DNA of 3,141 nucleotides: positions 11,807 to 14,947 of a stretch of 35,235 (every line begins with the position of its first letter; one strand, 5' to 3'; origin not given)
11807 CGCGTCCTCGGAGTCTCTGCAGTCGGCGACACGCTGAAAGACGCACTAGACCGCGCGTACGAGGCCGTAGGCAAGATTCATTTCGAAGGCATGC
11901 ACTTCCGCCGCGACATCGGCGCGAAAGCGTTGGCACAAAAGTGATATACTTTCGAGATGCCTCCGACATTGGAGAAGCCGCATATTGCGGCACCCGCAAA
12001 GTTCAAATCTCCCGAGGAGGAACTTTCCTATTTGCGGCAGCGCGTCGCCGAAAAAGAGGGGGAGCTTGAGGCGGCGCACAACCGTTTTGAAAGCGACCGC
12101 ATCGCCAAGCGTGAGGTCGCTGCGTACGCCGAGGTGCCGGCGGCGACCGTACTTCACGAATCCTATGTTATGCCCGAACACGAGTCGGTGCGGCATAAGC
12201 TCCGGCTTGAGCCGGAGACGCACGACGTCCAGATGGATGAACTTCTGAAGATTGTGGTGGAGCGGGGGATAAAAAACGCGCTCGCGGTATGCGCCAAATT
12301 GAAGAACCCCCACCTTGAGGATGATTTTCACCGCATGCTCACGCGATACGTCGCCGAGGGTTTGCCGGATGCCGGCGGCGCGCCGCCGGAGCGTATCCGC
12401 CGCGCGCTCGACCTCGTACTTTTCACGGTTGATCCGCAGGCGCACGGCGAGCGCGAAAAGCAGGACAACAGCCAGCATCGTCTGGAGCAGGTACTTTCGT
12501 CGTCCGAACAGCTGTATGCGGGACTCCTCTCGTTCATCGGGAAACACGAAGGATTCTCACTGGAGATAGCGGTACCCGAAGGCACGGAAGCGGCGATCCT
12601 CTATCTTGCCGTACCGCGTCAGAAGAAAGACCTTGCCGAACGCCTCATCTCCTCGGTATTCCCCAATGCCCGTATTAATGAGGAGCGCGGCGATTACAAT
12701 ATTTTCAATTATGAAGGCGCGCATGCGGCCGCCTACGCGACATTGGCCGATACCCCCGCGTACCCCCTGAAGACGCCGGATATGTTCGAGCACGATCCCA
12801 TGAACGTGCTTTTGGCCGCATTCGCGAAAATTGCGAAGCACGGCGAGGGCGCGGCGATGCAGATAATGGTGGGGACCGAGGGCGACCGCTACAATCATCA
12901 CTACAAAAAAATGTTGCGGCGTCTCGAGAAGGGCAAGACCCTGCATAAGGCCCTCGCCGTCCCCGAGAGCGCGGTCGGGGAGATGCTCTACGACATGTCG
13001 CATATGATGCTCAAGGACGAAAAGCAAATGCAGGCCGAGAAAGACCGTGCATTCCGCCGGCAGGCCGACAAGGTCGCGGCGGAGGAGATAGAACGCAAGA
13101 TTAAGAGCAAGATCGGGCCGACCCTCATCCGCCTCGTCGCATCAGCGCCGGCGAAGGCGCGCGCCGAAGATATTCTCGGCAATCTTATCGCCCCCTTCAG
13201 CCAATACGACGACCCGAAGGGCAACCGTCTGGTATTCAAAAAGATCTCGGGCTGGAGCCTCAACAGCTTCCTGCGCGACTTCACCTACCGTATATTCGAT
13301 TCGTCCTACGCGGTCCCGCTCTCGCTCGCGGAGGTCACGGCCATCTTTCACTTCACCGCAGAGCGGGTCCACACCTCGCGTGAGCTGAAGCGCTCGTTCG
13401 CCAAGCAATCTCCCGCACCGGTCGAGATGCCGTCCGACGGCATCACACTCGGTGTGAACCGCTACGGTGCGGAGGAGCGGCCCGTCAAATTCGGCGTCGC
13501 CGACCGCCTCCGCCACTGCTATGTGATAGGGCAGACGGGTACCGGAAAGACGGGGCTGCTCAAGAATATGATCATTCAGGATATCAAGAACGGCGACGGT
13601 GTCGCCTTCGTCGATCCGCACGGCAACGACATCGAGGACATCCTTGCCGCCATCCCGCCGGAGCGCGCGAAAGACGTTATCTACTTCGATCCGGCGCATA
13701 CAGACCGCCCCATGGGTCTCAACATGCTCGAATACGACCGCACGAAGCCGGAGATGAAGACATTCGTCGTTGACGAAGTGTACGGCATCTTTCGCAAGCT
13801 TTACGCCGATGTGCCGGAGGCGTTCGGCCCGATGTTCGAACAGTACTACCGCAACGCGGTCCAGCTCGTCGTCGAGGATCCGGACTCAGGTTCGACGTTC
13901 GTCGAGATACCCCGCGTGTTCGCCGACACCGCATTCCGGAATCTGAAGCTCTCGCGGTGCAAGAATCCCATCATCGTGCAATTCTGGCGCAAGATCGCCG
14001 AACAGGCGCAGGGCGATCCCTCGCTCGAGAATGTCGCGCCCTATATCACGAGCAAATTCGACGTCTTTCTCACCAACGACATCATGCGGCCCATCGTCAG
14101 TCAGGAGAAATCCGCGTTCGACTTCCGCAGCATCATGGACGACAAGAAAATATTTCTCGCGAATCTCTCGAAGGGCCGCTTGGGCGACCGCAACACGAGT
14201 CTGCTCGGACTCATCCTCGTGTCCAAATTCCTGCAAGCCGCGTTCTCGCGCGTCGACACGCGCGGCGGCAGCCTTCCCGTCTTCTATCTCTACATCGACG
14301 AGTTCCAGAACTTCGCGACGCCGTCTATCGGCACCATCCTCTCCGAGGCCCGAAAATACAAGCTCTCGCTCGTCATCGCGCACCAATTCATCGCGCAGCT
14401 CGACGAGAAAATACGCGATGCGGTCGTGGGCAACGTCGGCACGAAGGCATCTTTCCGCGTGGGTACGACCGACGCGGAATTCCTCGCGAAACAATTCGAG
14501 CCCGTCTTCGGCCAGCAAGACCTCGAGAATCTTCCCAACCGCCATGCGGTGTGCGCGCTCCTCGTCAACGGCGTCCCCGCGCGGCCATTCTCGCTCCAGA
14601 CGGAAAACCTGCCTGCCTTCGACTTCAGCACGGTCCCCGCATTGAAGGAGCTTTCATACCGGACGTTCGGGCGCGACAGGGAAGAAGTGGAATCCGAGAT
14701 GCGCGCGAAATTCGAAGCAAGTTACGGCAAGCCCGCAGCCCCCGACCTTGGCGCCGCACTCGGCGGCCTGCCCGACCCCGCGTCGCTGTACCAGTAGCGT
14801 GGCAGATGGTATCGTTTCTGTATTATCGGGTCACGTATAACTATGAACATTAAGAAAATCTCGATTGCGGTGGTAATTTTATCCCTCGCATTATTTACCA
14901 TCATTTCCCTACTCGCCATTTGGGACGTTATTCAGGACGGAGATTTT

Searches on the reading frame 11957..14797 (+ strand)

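Call 36: search_protein_families(library=pfam, proteins=[window:11957-14797:+], max_evalue=0.001)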
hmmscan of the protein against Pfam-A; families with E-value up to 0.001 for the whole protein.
window:11957-14797:+ (946 aa): 4 families
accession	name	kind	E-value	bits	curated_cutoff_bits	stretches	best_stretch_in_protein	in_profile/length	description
PF12696.13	TraG-D_C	-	1.6e-06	28.5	22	1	777-843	3-72/126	TraM recognition site of TraD and TraG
PF10412.15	TrwB_AAD_bind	-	2.8e-06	26.9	20.5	0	519-561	16-58/387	Type IV secretion-system coupling protein DNA-binding domain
PF01935.23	DUF87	-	0.00066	20.3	23.2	0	506-556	10-62/220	Helicase HerA, central domain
PF20720.3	nSTAND3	-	0.00096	19.3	27.2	0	519-578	18-72/155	Novel STAND NTPase 3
